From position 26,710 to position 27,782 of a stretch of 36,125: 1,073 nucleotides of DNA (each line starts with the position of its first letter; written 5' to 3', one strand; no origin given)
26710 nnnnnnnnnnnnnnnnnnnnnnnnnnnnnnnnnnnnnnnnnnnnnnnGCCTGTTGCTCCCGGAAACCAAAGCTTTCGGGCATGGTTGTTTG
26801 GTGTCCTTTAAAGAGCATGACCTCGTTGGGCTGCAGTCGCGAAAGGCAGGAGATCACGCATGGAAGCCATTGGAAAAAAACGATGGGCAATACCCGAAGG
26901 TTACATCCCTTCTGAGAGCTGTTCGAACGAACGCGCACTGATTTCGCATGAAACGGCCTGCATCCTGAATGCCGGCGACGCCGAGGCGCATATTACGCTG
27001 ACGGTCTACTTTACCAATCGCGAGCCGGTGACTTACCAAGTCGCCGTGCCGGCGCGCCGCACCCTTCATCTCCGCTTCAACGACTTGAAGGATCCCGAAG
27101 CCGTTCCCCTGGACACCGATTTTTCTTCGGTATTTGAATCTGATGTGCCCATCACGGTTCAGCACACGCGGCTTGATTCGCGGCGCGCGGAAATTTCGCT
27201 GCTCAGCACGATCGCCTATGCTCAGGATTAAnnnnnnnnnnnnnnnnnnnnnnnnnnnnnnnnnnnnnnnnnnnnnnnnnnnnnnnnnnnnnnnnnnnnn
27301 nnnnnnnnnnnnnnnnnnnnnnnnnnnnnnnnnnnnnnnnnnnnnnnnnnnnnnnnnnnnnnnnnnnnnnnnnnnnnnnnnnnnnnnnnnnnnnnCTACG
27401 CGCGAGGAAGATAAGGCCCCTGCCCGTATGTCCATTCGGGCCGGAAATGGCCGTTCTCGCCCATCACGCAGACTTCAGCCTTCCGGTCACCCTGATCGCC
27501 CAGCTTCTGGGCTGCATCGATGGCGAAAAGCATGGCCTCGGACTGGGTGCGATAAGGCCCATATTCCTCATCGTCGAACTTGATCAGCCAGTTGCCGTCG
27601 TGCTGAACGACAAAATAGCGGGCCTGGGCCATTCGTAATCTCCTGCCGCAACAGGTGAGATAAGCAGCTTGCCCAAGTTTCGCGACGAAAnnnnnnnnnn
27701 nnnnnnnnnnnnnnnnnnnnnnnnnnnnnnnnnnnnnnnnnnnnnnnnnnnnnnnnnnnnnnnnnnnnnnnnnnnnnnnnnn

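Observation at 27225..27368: Candidate EcfG-dependent GsrN-like sRNA with cytosine-rich loops, antisense to the ASRT terminator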

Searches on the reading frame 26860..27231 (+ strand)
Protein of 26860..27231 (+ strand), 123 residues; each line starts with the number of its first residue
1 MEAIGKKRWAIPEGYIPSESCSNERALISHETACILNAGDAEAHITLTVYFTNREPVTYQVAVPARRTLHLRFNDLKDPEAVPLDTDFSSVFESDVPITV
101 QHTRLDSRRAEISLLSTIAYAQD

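Call 10: search_protein_families(library=pfam, proteins=[window:26860-27231:+])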
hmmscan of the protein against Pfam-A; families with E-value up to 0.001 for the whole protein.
window:26860-27231:+ (123 aa): 1 family
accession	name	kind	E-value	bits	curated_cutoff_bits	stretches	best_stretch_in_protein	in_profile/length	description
PF07100.16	ASRT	-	1.8e-50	170.3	25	1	4-121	1-119/119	Anabaena sensory rhodopsin transducer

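Call 17: find_related_loci(query=window:26860-27228:+, collection=genome_contigs, flank=3000)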
Query window:26860-27228:+ (123 aa) in genome_contigs; peptide patterns used: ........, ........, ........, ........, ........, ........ (x = any residue, [..] = any of these).
600 stretches matched a pattern (row limit reached: there are more); 537 encode a relative of the query (tblastn E <= 1e-3); the best 80 are kept; 80 distinct loci.
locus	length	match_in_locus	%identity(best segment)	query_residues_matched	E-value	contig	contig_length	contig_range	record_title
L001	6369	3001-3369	94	1-123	2e-77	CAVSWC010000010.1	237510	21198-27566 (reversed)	MAG: uncultured Alphaproteobacteria bacterium isolate MFD05747.bin.2.175 genome assembly, contig: contig_46332, whole ge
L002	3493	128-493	78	1-122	4e-66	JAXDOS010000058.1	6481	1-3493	MAG: Alphaproteobacteria bacterium isolate BP_694 scaffold_1064846, whole genome shotgun sequence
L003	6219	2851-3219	77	1-123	7e-65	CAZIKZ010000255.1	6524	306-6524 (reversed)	MAG TPA_asm: uncultured Hyphomicrobiales bacterium isolate SRP344714_co2_470 genome assembly, contig: NODE_31139_length_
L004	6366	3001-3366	79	1-122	6e-65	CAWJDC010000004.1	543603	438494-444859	MAG: uncultured Alphaproteobacteria bacterium isolate MFD09603.bin.2.261 genome assembly, contig: contig_17586, whole ge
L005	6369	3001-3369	79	1-123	1e-64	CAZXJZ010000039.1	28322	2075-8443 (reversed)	MAG TPA_asm: uncultured Hyphomicrobiales bacterium isolate SRP287051_co2_229 genome assembly, contig: NODE_3469_length_2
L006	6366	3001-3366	78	1-122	4e-64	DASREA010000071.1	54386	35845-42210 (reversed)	MAG TPA_asm: Xanthobacteraceae bacterium isolate SMAG_U9994 k141_2091330, whole genome shotgun sequence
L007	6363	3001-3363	75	1-121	8e-63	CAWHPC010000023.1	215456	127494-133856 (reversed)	MAG: uncultured Alphaproteobacteria bacterium isolate MFD09222.bin.1.214 genome assembly, contig: contig_52757, whole ge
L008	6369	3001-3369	76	1-122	4e-62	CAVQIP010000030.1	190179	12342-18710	MAG: uncultured Alphaproteobacteria bacterium isolate MFD10007.bin.2.2 genome assembly, contig: contig_27924, whole geno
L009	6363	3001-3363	74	1-121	4e-60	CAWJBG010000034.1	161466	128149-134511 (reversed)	MAG: uncultured Alphaproteobacteria bacterium isolate MFD04752.bin.1.17 genome assembly, contig: contig_9777, whole geno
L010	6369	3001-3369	73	1-122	1e-59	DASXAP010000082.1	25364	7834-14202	MAG TPA_asm: Xanthobacteraceae bacterium isolate SMAG_U3769 k141_446463, whole genome shotgun sequence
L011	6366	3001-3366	73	1-122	2e-59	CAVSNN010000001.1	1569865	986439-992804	MAG: uncultured Alphaproteobacteria bacterium isolate MFD03399.bin.2.106 genome assembly, contig: contig_1148, whole gen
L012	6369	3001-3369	71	1-122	3e-59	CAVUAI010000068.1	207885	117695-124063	MAG: uncultured Alphaproteobacteria bacterium isolate MFD09267.bin.1.185 genome assembly, contig: contig_8643, whole gen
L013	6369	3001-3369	72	1-122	5e-59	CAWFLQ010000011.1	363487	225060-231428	MAG: uncultured Alphaproteobacteria bacterium isolate MFD06229.bin.2.38 genome assembly, contig: contig_6189, whole geno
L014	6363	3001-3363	71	1-121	6e-59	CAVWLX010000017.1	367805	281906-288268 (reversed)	MAG: uncultured Alphaproteobacteria bacterium isolate MFD04434.bin.1.35 genome assembly, contig: contig_52757, whole gen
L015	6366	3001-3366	74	1-121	9e-59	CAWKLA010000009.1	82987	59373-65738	MAG: uncultured Alphaproteobacteria bacterium isolate MFD04540.bin.2.36 genome assembly, contig: contig_27412, whole gen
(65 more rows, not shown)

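Call 71: search_protein_families(library=ncbifam, proteins=[window:26860-27231:+], max_evalue=0.01)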
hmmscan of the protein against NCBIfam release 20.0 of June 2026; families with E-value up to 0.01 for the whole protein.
window:26860-27231:+ (123 aa): 0 families

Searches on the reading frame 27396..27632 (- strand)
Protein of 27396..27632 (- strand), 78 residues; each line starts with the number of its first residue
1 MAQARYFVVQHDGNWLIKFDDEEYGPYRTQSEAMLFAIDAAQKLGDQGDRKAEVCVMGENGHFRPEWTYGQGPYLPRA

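Call 10: search_protein_families(library=pfam, proteins=[window:27396-27632:-])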
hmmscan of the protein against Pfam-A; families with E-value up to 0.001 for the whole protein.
window:27396-27632:- (78 aa): 1 family
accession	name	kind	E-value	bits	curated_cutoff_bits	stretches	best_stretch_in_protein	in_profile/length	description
PF09954.14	DUF2188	-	3e-09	37.3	22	1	6-69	1-62/62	Uncharacterized protein conserved in bacteria (DUF2188)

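Call 47: find_homologous_proteins(query=window:27396-27632:-, max_evalue=1e-10)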
Query window:27396-27632:- (78 aa): 208 proteins with E <= 1e-10 among 210 candidates; the best 120 are listed.
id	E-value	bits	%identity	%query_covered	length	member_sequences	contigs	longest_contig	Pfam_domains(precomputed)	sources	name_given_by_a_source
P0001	2.7e-48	179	100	100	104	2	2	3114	PF09954.15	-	-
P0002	3.3e-46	172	95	100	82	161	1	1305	PF09954.15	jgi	jgi:hypothetical protein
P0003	8.1e-46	171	95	100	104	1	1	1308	PF09954.15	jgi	-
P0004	8.0e-45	168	92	100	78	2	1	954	PF09954.15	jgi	jgi:hypothetical protein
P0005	4.4e-42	159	88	100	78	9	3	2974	PF09954.15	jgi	jgi:hypothetical protein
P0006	1.5e-38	148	81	100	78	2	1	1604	PF09954.15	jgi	jgi:hypothetical protein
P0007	3.1e-38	147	85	100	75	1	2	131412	PF09954.15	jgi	jgi:hypothetical protein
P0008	3.5e-38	147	82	100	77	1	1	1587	PF09954.15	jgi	jgi:hypothetical protein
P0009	3.5e-38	147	86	100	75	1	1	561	PF09954.15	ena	-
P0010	5.5e-36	140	84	94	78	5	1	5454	PF09954.15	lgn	-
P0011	7.5e-35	136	82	94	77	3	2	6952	PF09954.15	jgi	jgi:hypothetical protein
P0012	3.1e-34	134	77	99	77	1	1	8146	PF09954.15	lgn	-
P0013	5.6e-34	133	74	99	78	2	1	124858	PF09954.15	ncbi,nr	ncbi:MAG TPA: DUF2188 domain-containing protein [Bauldia sp.]|nr:DUF2188 domain-containing protein [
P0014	1.6e-33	132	72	100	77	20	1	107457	PF09954.15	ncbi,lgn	-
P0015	3.1e-33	131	77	100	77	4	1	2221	PF09954.15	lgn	-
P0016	3.3e-33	131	72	100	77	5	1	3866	PF09954.15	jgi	jgi:hypothetical protein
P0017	3.8e-33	131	76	100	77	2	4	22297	PF09954.15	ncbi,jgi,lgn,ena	-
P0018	4.1e-33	131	74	97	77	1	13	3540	PF09954.15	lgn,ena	-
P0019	1.2e-32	129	75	99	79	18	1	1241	PF09954.15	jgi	jgi:hypothetical protein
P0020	1.4e-32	129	75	99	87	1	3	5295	PF09954.15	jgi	jgi:Uncharacterized protein conserved in bacteria (DUF2188)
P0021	1.5e-32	129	74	99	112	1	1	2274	PF09954.15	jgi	jgi:hypothetical protein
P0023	2.6e-32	128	74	97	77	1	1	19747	PF09954.15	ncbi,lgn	-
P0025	5.6e-32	127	73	99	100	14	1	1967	PF09954.15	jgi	jgi:Uncharacterized protein conserved in bacteria (DUF2188)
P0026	1.0e-31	126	70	99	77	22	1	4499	PF09954.15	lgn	-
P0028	1.7e-31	125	74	99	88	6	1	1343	PF09954.15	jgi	jgi:hypothetical protein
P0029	2.1e-31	125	68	99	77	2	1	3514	PF09954.15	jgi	jgi:uncharacterized protein DUF2188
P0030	4.3e-31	124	70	99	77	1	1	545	PF09954.15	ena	-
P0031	4.4e-31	124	72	97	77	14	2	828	PF09954.15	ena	-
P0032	4.4e-31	124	71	100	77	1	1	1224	PF09954.15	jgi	jgi:hypothetical protein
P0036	5.7e-31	124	71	99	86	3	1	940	PF09954.15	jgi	jgi:hypothetical protein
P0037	5.7e-31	124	70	99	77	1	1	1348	PF09954.15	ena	-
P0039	7.6e-31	123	73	100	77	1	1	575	PF09954.15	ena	-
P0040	9.6e-31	123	71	99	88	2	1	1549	PF09954.15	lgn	-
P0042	1.1e-30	123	70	99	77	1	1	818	PF09954.15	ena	-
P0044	1.1e-30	123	68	99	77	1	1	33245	PF09954.15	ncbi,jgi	jgi:hypothetical protein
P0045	1.2e-30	123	71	97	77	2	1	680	PF09954.15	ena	-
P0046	1.3e-30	123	69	99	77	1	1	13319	PF09954.15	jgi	jgi:hypothetical protein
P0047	1.4e-30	123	70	99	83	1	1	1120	PF09954.15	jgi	-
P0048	1.6e-30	122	69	99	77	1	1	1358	PF09954.15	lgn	-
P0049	1.6e-30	122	68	99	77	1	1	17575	PF09954.15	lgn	-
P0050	1.6e-30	122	72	97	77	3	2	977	PF09954.15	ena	-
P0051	2.2e-30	122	71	97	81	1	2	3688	PF09954.15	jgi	jgi:hypothetical protein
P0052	2.7e-30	122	71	99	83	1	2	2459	PF09954.15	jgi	jgi:hypothetical protein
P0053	3.2e-30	121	70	99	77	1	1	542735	-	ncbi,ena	-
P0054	3.2e-30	121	73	99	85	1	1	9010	PF09954.15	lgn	-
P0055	3.6e-30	121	69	99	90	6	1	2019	PF09954.15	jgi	jgi:hypothetical protein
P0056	4.2e-30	121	72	99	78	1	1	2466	PF09954.15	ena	-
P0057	5.4e-30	121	72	99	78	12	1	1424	PF09954.15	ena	-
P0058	5.7e-30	121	68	97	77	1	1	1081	PF09954.15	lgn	-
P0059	6.0e-30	120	67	97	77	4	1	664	PF09954.15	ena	-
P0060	6.8e-30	120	69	99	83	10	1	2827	PF09954.15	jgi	jgi:Uncharacterized protein conserved in bacteria (DUF2188)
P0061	7.5e-30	120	71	99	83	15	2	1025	PF09954.15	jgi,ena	jgi:hypothetical protein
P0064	8.1e-30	120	66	99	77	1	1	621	PF09954.15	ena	-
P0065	8.9e-30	120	71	99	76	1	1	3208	PF09954.15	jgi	jgi:hypothetical protein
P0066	1.0e-29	120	68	97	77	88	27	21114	PF09954.15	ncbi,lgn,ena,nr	ncbi:MAG: DUF2188 domain-containing protein [Pseudorhodoplanes sp.]|nr:DUF2188 domain-containing pro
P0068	1.1e-29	120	66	99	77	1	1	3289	PF09954.15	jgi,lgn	jgi:hypothetical protein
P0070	2.1e-29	119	68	99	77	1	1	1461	PF09954.15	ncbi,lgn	-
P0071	2.6e-29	118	71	100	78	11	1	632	PF09954.15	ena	-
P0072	3.0e-29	118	69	99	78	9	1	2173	PF09954.15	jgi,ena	jgi:hypothetical protein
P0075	3.7e-29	118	64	99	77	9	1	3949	PF09954.15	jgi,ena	-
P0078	6.5e-29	117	74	94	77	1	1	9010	PF09954.15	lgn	-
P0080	7.2e-29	117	67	100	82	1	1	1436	PF09954.15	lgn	-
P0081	7.8e-29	117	72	91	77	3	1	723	PF09954.15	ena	-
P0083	9.6e-29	117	69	99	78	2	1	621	PF09954.15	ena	-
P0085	1.2e-28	116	66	95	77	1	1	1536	PF09954.15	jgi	jgi:Uncharacterized protein conserved in bacteria (DUF2188)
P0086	1.9e-28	116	69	95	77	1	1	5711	PF09954.15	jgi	jgi:hypothetical protein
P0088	2.4e-28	115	66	99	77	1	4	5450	PF09954.15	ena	-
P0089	2.4e-28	115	73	91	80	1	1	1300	PF09954.15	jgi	jgi:hypothetical protein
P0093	3.9e-28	115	68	97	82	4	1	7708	PF09954.15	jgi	jgi:hypothetical protein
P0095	4.2e-28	115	65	100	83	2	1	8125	PF09954.15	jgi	jgi:hypothetical protein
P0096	4.7e-28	114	73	90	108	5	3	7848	PF09954.15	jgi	jgi:hypothetical protein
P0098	5.9e-28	114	67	97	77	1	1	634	PF09954.15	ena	-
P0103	1.3e-27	113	67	97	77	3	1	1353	PF09954.15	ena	-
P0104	1.9e-27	113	68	94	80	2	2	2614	PF09954.15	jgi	-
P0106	3.1e-27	112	64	99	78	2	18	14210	-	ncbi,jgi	jgi:hypothetical protein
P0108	3.9e-27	112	65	99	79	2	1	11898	-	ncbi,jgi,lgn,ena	ncbi:MAG TPA: DUF2188 domain-containing protein [Xanthobacteraceae bacterium]|jgi:hypothetical prote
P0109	4.8e-27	111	64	99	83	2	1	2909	PF09954.15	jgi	-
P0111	6.8e-27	111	65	99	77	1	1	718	PF09954.15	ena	-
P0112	7.6e-27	111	64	100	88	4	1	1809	PF09954.15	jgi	jgi:hypothetical protein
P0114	7.8e-27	111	64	100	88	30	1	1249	PF09954.15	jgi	jgi:hypothetical protein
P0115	9.4e-27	110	64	99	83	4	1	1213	PF09954.15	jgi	jgi:hypothetical protein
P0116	9.7e-27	110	70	91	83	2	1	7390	PF09954.15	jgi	-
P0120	1.2e-26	110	65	100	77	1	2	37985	PF09954.15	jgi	jgi:hypothetical protein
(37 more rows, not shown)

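Call 48: find_encoding_contigs(protein=P0013, flank=3000, max_places=2)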
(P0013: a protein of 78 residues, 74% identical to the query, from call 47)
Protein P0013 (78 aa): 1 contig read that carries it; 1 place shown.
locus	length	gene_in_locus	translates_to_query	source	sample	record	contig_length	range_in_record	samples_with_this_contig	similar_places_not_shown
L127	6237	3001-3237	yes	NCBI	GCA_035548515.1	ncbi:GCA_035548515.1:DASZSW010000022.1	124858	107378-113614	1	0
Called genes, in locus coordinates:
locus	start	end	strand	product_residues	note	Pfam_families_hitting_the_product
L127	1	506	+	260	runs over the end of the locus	PF03099:BPL_LplA_LipB, PF02237:BPL_C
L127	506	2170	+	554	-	PF12706:Lactamase_B_2, PF00753:Lactamase_B, PF22505:RNase_J_b_CASP, PF07521:RMMBL, PF17770:RNase_J_C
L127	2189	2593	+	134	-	PF00903:Glyoxalase, PF13468:Glyoxalase_3, PF13669:Glyoxalase_4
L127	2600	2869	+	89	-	PF07330:DUF1467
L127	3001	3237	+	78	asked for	PF09954:DUF2188 (weak)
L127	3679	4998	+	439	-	PF00587:tRNA-synt_2b, PF03129:HGTP_anticodon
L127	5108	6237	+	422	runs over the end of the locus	PF12704:MacB_PCD, PF02687:FtsX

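Call 49: find_encoding_contigs(protein=P0066, flank=3000, max_places=3)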
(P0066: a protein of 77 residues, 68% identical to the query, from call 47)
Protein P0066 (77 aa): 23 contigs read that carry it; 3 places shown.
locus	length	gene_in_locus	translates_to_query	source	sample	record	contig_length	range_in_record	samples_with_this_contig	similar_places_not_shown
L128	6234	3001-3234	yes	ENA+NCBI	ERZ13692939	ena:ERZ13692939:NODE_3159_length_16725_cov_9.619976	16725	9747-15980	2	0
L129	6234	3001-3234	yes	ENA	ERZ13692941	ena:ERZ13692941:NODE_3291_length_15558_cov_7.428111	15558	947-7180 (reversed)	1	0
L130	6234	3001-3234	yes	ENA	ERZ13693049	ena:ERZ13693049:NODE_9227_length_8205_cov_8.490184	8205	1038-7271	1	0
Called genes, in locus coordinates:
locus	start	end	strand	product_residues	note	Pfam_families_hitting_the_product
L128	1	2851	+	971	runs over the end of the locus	PF00353:HemolysinCabind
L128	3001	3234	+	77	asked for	PF09954:DUF2188 (weak)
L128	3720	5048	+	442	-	PF00587:tRNA-synt_2b, PF03129:HGTP_anticodon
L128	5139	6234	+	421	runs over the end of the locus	PF12704:MacB_PCD, PF02687:FtsX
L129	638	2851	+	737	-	PF00353:HemolysinCabind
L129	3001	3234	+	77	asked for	PF09954:DUF2188 (weak)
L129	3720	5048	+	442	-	PF00587:tRNA-synt_2b, PF03129:HGTP_anticodon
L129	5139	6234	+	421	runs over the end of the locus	PF12704:MacB_PCD, PF02687:FtsX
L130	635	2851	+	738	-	PF00353:HemolysinCabind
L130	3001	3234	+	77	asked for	PF09954:DUF2188 (weak)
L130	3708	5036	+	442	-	PF00587:tRNA-synt_2b, PF03129:HGTP_anticodon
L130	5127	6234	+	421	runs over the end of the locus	PF12704:MacB_PCD, PF02687:FtsX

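Call 50: find_encoding_contigs(protein=P0053, flank=3000, max_places=2)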
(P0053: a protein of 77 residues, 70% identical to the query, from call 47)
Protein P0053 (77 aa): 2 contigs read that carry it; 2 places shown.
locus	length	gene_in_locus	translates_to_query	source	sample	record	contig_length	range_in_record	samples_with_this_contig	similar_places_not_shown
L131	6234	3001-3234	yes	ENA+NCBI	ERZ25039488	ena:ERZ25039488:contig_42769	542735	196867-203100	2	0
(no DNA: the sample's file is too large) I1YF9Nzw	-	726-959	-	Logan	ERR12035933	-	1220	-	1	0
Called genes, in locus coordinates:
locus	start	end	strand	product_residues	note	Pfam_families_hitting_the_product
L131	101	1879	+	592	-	PF01467:CTP_transf_like, PF00160:Pro_isomerase, PF27683:UCP034077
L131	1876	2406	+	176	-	PF00160:Pro_isomerase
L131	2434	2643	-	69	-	-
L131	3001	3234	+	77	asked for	-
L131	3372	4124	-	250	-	PF01544:CorA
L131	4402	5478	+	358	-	PF02547:Queuosine_synth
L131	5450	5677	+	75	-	PF01702:TGT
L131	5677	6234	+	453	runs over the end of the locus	PF01702:TGT, PF00111:Fer2 (weak)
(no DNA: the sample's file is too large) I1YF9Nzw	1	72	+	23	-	?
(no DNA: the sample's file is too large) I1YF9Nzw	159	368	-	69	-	-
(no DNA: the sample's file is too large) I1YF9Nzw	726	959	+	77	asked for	-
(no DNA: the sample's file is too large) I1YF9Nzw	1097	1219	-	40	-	?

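Call 51: find_encoding_contigs(protein=P0014, flank=3000, max_places=2)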
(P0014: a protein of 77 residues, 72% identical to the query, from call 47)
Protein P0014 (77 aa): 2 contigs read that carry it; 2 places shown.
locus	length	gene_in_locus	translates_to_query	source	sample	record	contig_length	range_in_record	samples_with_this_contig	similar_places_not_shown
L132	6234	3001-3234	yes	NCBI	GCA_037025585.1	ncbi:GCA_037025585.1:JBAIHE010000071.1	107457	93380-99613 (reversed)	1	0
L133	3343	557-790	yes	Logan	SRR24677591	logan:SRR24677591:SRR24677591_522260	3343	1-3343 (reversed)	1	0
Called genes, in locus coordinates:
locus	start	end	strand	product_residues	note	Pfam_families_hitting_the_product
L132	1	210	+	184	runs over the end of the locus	-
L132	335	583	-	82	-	PF11752:DUF3309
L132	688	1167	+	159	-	PF06186:DUF992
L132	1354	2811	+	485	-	PF00982:Glyco_transf_20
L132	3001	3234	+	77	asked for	PF09954:DUF2188 (faint)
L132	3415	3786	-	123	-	PF07100:ASRT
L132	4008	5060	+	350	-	PF08240:ADH_N, PF16912:Glu_dehyd_C, PF00107:ADH_zinc_N (weak)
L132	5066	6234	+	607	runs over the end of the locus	PF19291:TREH_N, PF00723:Glyco_hydro_15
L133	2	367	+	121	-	?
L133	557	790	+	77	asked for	PF09954:DUF2188 (faint)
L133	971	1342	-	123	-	PF07100:ASRT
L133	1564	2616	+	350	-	PF08240:ADH_N, PF16912:Glu_dehyd_C, PF00107:ADH_zinc_N (weak)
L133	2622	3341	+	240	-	?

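Call 70: search_solved_structures(query=window:27396-27632:-, max_evalue=1, show_alignments=1)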
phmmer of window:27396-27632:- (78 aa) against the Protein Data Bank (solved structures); distinct sequences matched with E-value up to 1: 3.
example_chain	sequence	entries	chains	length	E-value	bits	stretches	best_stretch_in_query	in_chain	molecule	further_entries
5jn6_A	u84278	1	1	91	0.029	17.9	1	1-61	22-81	Uncharacterized protein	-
7ue2_A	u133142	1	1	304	0.069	16.7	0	14-51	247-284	RPB_PLP3_R6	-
3mjg_X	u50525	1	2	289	0.069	16.6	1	19-70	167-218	Beta-type platelet-derived growth factor receptor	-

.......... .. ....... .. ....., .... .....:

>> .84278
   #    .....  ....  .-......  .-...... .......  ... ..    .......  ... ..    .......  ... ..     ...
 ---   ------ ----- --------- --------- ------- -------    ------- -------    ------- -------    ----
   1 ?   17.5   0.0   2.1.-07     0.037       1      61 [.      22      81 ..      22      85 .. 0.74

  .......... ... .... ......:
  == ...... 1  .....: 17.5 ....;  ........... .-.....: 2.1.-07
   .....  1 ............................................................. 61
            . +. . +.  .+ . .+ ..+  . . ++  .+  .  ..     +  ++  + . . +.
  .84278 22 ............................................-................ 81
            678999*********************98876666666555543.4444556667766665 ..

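Call 71: search_protein_families(library=ncbifam, proteins=[window:27396-27632:-], max_evalue=0.01)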
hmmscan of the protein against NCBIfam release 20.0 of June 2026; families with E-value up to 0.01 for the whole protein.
window:27396-27632:- (78 aa): 0 families

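Call 78: find_encoding_contigs(protein=P0044, flank=2500, max_places=1)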
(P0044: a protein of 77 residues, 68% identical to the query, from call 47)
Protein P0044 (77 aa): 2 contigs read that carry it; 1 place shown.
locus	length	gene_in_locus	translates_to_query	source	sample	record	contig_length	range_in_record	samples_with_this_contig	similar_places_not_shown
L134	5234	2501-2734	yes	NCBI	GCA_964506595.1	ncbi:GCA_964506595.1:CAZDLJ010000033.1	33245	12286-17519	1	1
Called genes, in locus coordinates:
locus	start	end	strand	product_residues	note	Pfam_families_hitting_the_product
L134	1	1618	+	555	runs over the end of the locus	PF00753:Lactamase_B (weak), PF12706:Lactamase_B_2, PF22505:RNase_J_b_CASP, PF07521:RMMBL, PF17770:RNase_J_C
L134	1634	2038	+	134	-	PF00903:Glyoxalase, PF13468:Glyoxalase_3, PF13669:Glyoxalase_4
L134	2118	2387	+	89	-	PF07330:DUF1467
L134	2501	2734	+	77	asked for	PF09954:DUF2188 (weak)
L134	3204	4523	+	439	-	PF00587:tRNA-synt_2b, PF03129:HGTP_anticodon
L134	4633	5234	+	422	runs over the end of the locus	PF12704:MacB_PCD, PF02687:FtsX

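Call 79: find_encoding_contigs(protein=P0106, flank=2500, max_places=2)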
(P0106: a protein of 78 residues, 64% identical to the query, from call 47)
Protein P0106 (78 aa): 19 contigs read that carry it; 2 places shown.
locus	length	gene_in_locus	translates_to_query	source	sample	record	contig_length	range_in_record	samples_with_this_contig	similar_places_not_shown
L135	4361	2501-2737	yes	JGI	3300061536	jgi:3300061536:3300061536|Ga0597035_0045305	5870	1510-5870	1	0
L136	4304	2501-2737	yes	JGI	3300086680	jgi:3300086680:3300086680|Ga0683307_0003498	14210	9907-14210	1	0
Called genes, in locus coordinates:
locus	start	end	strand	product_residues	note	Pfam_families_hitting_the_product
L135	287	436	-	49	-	-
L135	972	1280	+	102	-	PF07536:HWE_HK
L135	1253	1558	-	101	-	-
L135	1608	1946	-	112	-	-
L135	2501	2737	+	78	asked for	-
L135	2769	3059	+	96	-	PF20132:DUF6522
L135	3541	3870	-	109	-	-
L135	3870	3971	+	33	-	-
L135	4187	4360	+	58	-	?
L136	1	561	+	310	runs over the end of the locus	-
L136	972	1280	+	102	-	PF07536:HWE_HK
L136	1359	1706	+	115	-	-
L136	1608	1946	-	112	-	-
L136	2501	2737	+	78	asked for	-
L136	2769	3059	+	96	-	PF20132:DUF6522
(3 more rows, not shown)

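Call 80: find_encoding_contigs(protein=P0108, flank=2500, max_places=1)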
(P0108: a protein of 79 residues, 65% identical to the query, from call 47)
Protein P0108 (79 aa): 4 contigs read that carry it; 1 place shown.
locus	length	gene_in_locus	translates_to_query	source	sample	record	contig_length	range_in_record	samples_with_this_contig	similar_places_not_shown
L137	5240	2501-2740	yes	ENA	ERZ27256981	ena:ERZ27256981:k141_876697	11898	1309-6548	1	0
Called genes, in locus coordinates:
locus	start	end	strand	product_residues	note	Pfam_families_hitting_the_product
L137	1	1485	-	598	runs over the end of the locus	PF19291:TREH_N, PF22422:MGH1-like_GH (faint), PF00723:Glyco_hydro_15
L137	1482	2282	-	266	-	PF02358:Trehalose_PPase, PF08282:Hydrolase_3 (faint)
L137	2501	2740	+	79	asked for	-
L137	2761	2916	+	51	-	-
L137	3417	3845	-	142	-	PF00072:Response_reg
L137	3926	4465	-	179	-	-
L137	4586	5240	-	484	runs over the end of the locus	PF08448:PAS_4 (weak), PF13426:PAS_9 (faint), PF00989:PAS (weak), PF08448:PAS_4, PF13596:PAS_10 (weak), PF07536:HWE_HK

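Call 81: find_encoding_contigs(protein=P0120, flank=2500, max_places=1)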
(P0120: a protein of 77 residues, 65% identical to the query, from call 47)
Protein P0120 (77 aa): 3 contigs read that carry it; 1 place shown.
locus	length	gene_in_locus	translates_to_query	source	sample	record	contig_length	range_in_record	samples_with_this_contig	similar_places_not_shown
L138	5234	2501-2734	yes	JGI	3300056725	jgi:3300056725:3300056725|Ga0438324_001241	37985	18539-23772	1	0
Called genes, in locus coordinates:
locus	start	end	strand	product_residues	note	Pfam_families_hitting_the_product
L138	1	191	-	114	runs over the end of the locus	PF13442:Cytochrome_CBB3, PF00034:Cytochrom_C (faint)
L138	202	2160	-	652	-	PF02776:TPP_enzyme_N, PF00205:TPP_enzyme_M, PF02775:TPP_enzyme_C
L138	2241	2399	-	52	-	-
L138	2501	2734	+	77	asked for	PF09954:DUF2188 (weak)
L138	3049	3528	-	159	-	PF06186:DUF992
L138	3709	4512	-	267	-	PF22029:PhyR_sigma2, PF08281:Sigma70_r4_2 (weak), PF22233:PhyR_sigma-like, PF00072:Response_reg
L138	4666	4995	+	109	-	PF18557:NepR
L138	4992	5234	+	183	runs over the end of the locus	PF04542:Sigma70_r2, PF22029:PhyR_sigma2, PF08281:Sigma70_r4_2, PF04545:Sigma70_r4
